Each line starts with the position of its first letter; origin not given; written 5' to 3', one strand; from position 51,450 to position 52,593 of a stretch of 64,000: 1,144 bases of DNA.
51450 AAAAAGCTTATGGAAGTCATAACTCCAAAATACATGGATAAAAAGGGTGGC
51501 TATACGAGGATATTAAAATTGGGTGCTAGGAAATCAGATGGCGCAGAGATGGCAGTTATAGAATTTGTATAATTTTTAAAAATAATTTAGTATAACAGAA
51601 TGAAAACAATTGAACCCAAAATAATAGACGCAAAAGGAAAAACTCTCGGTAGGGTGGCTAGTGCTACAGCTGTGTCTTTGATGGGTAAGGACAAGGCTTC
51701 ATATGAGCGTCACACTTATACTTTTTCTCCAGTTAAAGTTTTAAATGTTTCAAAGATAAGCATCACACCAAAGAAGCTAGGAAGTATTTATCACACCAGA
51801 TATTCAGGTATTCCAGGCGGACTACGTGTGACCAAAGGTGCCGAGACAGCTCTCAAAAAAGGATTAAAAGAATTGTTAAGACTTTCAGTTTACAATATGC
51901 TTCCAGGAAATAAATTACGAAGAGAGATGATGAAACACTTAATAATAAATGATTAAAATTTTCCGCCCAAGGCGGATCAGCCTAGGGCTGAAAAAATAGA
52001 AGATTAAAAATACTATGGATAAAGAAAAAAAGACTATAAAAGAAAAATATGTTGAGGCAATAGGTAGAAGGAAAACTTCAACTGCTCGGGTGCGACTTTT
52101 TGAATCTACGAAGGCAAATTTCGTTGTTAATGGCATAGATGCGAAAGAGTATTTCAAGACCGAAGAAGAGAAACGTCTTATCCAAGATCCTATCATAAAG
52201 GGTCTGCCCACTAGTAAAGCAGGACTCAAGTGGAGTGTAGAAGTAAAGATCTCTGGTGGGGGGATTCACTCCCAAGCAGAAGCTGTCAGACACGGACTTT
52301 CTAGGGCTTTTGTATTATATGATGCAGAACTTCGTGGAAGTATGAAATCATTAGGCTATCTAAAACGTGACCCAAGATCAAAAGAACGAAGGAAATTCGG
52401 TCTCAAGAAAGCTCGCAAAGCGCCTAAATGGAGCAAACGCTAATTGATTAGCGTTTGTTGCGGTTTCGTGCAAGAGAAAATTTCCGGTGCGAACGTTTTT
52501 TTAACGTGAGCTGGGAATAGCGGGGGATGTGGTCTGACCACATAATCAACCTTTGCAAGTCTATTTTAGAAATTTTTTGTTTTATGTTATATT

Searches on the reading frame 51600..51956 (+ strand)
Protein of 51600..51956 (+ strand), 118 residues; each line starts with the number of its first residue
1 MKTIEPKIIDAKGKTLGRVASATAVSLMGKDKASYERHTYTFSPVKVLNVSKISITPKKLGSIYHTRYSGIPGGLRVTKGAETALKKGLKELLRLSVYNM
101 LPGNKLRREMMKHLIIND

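Call 13: search_protein_families(library=pfam, proteins=[window:51600-51956:+], max_evalue=0.01)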
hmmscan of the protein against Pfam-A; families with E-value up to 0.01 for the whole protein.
window:51600-51956:+ (118 aa): 1 family
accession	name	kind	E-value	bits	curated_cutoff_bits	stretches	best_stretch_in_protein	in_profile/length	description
PF00572.24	Ribosomal_L13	-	2.8e-22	79.5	23.8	1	8-115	5-111/119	Ribosomal protein L13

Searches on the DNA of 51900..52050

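Call 17: search_rna_families(source=window, start=51900, end=52050, threshold=evalue, max_evalue=10)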
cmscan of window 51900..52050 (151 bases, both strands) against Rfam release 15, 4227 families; matches with E-value up to 10: 13.
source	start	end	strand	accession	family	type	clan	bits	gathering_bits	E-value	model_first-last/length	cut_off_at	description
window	51945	52027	+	RF01177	snR67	Gene; snRNA; snoRNA; CD-box;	CL00053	16.4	55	0.2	1-83/83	no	Small nucleolar RNA snR67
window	51924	51992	+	RF01304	sR5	Gene; snRNA; snoRNA; CD-box;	-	16.1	40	0.077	1-53/53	no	Small nucleolar RNA sR5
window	51950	52004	-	RF04067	mir-4520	Gene; miRNA;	-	15.7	90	0.32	1-70/70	no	mir-4520 microRNA precursor family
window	51927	51967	-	RF02389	sau-31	Gene; sRNA;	-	15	50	8.3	1-66/66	no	Staphylococcus sRNA sau-31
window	51951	52005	+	RF04067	mir-4520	Gene; miRNA;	-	14.7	90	0.64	1-70/70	no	mir-4520 microRNA precursor family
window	51923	51978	+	RF01123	sR35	Gene; snRNA; snoRNA; CD-box;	-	14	60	0.18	1-57/57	no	Small nucleolar RNA sR35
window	52030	52043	+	RF01319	CRISPR-DR6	Gene; CRISPR;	-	13.9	39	2.4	9-22/30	no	CRISPR RNA direct repeat element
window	51949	52001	-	RF03517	MIR5225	Gene; miRNA;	-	13.3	72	1.7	1-126/126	no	MIR5225 microRNA precursor family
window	51900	51996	+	RF00514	His_leader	Cis-reg; leader;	-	13.2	49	4.6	27-126/126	5'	Histidine operon leader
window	51923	51978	+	RF01128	sR43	Gene; snRNA; snoRNA; CD-box;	-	9.9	45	2.1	1-56/56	no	Small nucleolar RNA sR42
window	51925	51938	+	RF01141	sR18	Gene; snRNA; snoRNA; CD-box;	-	8.6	45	9.2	1-56/56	no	Small nucleolar RNA sR18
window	51923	51978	+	RF01144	sR17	Gene; snRNA; snoRNA; CD-box;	-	8.4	36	9.3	1-55/55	no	Small nucleolar RNA sR17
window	51923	51937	+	RF01133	sR3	Gene; snRNA; snoRNA; CD-box;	-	7.2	41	9.5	1-55/55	no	Small nucleolar RNA sR3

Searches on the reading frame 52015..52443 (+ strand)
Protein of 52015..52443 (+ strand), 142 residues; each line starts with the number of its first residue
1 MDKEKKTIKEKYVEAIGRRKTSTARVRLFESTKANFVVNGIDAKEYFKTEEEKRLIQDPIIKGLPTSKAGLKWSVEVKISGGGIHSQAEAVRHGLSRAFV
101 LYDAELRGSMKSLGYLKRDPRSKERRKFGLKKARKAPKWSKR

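Call 13: search_protein_families(library=pfam, proteins=[window:52015-52443:+], max_evalue=0.01)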
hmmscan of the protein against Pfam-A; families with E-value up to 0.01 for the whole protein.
window:52015-52443:+ (142 aa): 1 family
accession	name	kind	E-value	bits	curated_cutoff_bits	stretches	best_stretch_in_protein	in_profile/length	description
PF00380.25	Ribosomal_S9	-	9.4e-35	120.2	22.5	1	17-142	1-121/121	Ribosomal protein S9/S16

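Call 64: find_related_loci(query=window:52015-52443:+, collection=metagenome_contigs, flank=1500)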
Query window:52015-52443:+ (142 aa) in metagenome_contigs; peptide patterns used: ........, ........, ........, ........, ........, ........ (x = any residue, [..] = any of these).
600 stretches matched a pattern (row limit reached: there are more); 89 encode a relative of the query (tblastn E <= 1e-3); the best 80 are kept; 80 distinct loci.
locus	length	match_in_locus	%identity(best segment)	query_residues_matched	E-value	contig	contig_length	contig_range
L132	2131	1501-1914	76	1-142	4e-70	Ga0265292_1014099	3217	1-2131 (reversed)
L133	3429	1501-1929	76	1-142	3e-69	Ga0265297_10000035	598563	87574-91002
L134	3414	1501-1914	75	1-142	1e-68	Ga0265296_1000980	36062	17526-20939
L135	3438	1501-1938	73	1-142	1e-67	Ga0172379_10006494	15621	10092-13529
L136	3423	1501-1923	75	1-142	1e-66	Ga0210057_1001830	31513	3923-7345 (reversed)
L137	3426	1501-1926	73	4-142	1e-66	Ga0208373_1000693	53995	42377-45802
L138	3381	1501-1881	79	12-142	3e-66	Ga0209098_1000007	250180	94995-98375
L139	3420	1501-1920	73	1-142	2e-66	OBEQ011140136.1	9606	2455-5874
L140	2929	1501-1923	74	1-142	1e-66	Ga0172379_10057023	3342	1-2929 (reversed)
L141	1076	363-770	75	7-142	1e-70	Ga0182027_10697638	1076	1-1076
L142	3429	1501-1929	71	1-142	6e-66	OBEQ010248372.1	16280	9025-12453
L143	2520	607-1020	73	6-142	1e-65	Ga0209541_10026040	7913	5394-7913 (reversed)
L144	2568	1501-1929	71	1-142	9e-65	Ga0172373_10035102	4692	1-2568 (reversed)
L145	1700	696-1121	71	1-142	1e-66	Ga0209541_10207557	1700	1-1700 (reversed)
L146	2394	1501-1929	71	1-142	8e-65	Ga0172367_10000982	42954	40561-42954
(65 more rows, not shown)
